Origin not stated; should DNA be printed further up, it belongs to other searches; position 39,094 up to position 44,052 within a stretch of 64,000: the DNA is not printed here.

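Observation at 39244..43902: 1552-aa orphan protein translationally wired between radA and mnmG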

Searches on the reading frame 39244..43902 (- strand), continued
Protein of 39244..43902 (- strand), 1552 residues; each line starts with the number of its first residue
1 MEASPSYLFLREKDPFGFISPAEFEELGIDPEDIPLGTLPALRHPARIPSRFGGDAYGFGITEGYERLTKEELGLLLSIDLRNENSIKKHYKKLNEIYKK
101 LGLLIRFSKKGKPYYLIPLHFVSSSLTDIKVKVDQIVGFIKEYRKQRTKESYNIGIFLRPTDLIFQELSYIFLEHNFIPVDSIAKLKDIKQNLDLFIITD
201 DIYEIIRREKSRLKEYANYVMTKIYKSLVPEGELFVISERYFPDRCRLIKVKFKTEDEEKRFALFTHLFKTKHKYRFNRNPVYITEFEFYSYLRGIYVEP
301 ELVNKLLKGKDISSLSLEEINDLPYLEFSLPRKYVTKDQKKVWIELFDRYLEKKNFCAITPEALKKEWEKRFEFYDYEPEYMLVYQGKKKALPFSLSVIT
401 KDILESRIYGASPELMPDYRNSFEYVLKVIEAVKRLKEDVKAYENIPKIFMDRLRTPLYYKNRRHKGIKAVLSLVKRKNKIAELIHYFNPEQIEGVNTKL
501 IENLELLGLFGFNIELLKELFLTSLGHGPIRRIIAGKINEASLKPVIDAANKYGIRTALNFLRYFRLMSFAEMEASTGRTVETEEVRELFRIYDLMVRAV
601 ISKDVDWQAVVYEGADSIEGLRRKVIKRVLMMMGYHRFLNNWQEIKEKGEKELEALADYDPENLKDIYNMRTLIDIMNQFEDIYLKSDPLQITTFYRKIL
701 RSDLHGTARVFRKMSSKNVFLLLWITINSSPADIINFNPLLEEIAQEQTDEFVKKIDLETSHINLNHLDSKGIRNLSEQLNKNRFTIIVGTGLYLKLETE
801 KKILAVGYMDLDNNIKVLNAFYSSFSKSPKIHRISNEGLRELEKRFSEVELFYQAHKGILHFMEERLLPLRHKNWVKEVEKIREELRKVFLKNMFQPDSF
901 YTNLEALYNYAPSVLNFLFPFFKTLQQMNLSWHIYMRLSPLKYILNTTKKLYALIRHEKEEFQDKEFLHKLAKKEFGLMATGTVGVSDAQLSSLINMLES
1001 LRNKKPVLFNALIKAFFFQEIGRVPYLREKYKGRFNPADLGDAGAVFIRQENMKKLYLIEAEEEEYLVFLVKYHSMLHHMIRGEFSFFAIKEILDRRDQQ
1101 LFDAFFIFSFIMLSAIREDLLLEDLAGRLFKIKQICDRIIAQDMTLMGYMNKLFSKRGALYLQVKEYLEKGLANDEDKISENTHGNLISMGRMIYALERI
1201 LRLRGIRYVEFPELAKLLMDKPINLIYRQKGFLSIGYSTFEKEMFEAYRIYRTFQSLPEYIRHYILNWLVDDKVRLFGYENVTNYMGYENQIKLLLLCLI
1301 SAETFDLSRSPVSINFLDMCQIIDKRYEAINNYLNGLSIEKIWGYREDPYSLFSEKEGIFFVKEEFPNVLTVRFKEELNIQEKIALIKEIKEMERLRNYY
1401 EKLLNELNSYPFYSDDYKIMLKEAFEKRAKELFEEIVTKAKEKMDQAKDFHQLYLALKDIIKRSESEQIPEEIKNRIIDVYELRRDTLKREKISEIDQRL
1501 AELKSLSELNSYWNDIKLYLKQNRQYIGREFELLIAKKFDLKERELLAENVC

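Call 35: find_related_loci(query=A4, collection=genome_contigs, flank=6000)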
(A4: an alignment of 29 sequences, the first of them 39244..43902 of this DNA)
Query A4 (1552 aa) in genome_contigs; peptide patterns used: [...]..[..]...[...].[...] (x = any residue, [..] = any of these).
202 stretches matched a pattern; 181 encode a relative of the query (tblastn E <= 1e-3); the best 80 are kept; 80 distinct loci.
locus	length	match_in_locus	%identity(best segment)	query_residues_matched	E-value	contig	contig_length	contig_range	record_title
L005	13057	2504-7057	58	7-1547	0e+0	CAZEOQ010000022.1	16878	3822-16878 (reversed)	MAG TPA_asm: uncultured Desulfobacterales bacterium isolate SRP141552_co1_90 genome assembly, contig: NODE_1409_length_1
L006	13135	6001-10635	45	12-1540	0e+0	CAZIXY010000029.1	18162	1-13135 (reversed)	MAG TPA_asm: uncultured Desulfobacteraceae bacterium isolate binchicken_co256_358 genome assembly, contig: NODE_6630_len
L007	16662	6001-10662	45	2-1540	0e+0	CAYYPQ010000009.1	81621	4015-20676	MAG TPA_asm: uncultured Desulfobacteraceae bacterium isolate binchicken_co129_900 genome assembly, contig: NODE_542_leng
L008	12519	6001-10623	44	12-1540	0e+0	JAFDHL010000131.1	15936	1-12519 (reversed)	MAG: Deltaproteobacteria bacterium isolate Meg22_1214_Bin_234 Meg22_1214_Bin_234_scaffold_33071, whole genome shotgun se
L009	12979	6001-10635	44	12-1540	0e+0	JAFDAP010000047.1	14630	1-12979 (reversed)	MAG: Deltaproteobacteria bacterium isolate AB_3033_Bin_63 AB_3033_Bin_63_scaffold_14157, whole genome shotgun sequence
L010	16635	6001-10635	43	12-1540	0e+0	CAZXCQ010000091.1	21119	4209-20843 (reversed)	MAG TPA_asm: uncultured Desulfobacteraceae bacterium isolate SRP323688_co1_244 genome assembly, contig: NODE_4202_length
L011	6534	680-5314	44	12-1540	0e+0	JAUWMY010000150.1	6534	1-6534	MAG: Desulfobacteraceae bacterium isolate CSMAG_2410 CSMAG_2410_k141_78123_length_6534_cov_6.9587, whole genome shotgun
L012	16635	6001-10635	44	12-1540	0e+0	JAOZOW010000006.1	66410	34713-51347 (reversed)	MAG: Deltaproteobacteria bacterium isolate GMC4.metabat2.101 GMC4_149_length_66410_cov_19.186557, whole genome shotgun s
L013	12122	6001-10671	44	5-1546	0e+0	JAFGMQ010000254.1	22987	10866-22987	MAG: Deltaproteobacteria bacterium isolate Zod_Metabat.483 k87_14773694, whole genome shotgun sequence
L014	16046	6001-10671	43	10-1548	0e+0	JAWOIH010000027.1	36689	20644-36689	MAG: Candidatus Desulfacyla sp. isolate CWP5-2.bin.153 k191_2027740, whole genome shotgun sequence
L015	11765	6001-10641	44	10-1540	0e+0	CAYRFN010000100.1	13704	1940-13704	MAG TPA_asm: uncultured Desulfobacteraceae bacterium isolate SRP323688_co1_105 genome assembly, contig: NODE_6975_length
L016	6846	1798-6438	43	10-1540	0e+0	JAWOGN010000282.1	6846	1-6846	MAG: Desulfatiglandaceae bacterium isolate BLK6-3.bin.288 k191_930036, whole genome shotgun sequence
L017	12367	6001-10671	43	10-1548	0e+0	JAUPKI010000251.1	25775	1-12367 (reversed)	MAG: Thermodesulfobacteriota bacterium isolate erpe_2018_pw_0hr_WHONDRS-PP48-000085_B_bin.1 scaffold_1032418, whole geno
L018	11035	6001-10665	43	2-1540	0e+0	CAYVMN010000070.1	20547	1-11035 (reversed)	MAG TPA_asm: uncultured Desulfobacteraceae bacterium isolate SRP323688_co1_238 genome assembly, contig: NODE_4331_length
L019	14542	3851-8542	46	1-1544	0e+0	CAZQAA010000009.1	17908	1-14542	MAG TPA_asm: uncultured Desulfobacterales bacterium isolate binchicken_co219_409 genome assembly, contig: k141_1431961,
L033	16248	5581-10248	42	14-1552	0e+0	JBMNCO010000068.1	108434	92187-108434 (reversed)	MAG: Desulfatiglandales bacterium isolate Bins.026 NODE_471, whole genome shotgun sequence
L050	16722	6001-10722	39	1-1552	0e+0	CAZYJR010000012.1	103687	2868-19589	MAG TPA_asm: uncultured Desulfobacterales bacterium isolate SRP141376_co2_358 genome assembly, contig: NODE_505_length_1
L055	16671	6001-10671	39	14-1552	0e+0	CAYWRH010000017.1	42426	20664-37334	MAG TPA_asm: uncultured Desulfatiglans sp. isolate SRP167436_co1_198 genome assembly, contig: NODE_1165_length_42426_cov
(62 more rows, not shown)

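Call 56: list_cluster_members(proteins=[P0001, P0002, P0005, P0009])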
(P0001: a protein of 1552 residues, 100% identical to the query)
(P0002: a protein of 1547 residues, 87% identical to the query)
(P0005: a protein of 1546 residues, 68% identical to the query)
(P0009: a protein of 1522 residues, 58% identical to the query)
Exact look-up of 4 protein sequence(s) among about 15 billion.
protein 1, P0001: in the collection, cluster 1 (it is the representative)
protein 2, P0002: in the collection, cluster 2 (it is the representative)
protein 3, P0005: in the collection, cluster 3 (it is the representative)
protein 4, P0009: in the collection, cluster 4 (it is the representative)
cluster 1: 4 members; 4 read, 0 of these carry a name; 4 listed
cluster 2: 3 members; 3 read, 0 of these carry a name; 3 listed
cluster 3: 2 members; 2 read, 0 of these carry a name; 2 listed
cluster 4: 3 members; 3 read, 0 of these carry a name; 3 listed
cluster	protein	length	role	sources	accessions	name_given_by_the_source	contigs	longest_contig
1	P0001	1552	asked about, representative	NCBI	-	-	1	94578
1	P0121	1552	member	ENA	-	-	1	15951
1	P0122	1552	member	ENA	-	-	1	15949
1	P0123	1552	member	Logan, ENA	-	-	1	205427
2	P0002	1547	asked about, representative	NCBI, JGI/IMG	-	-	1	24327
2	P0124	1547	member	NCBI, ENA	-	-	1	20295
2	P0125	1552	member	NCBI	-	-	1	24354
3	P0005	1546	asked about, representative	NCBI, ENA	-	-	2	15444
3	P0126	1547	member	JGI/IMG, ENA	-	-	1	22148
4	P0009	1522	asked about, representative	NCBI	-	-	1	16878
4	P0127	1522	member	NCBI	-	-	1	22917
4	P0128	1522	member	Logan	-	-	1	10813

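Call 73: search_protein_families(library=padloc, proteins=[window:39244-43902:-], max_evalue=1)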
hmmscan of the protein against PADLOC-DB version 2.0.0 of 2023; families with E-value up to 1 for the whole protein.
window:39244-43902:- (1552 aa): 0 families

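Call 74: search_protein_families(library=phrogs, proteins=[window:39244-43902:-], max_evalue=1)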
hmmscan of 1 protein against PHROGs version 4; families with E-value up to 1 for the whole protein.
window:39244-43902:- (1552 aa): 0 families

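Call 100: find_encoding_contigs(protein=P0002, flank=6000, max_places=1)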
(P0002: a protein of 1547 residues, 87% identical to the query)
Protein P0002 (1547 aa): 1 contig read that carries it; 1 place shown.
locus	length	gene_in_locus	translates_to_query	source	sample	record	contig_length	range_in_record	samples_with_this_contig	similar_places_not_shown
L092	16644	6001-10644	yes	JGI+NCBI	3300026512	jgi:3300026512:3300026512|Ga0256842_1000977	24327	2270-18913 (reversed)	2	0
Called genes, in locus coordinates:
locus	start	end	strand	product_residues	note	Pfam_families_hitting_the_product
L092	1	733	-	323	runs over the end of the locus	PF13593:SBF_like, PF01758:SBF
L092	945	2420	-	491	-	PF01435:Peptidase_M48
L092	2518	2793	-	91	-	-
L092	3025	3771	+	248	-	PF01694:Rhomboid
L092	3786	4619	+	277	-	PF01972:SDH_protease, PF00574:CLP_protease (weak), PF25145:NfeD1b_N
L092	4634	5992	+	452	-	PF18073:Zn_ribbon_LapB, PF13481:AAA_25, PF00154:RecA_N (weak), PF03796:DnaB_C (weak), PF06745:ATPase, PF23442:DUF7125, PF13401:AAA_22 (weak), PF13541:ChlI (weak), +1 more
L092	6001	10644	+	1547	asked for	-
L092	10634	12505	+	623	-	PF00890:FAD_binding_2 (faint), PF01134:GIDA, PF12831:FAD_oxidored (weak), PF21680:GIDA_C_1st, PF13932:SAM_GIDA_C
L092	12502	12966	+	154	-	PF00293:NUDIX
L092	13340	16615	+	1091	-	PF13116:YhdP, PF05170:AsmA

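Call 101: find_encoding_contigs(protein=P0004, flank=6000, max_places=1)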
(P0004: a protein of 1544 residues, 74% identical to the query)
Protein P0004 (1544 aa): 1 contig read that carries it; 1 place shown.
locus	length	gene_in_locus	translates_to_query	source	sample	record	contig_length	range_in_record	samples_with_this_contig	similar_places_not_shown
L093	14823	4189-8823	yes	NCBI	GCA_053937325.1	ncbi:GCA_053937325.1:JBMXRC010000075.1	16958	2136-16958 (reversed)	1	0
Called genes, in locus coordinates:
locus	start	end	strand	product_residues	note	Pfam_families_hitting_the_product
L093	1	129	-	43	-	?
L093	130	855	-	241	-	PF02525:Flavodoxin_2, PF03358:FMN_red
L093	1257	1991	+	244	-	PF01694:Rhomboid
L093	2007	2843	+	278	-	PF01972:SDH_protease, PF00574:CLP_protease (faint), PF25145:NfeD1b_N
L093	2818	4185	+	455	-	PF18073:Zn_ribbon_LapB, PF13481:AAA_25, PF00154:RecA_N (faint), PF03796:DnaB_C (weak), PF06745:ATPase, PF07088:GvpD_P-loop (faint), PF13401:AAA_22 (faint), PF13541:ChlI (weak)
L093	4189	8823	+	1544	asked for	-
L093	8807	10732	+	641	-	PF00890:FAD_binding_2 (faint), PF01134:GIDA, PF01266:DAO (faint), PF07992:Pyr_redox_2 (weak), PF12831:FAD_oxidored, PF21680:GIDA_C_1st, PF13932:SAM_GIDA_C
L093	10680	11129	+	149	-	PF00293:NUDIX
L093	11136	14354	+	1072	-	PF13116:YhdP, PF05170:AsmA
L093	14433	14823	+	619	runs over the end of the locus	PF03255:ACCA, PF17848:Zn_ribbon_ACC (faint), PF01039:Carboxyl_trans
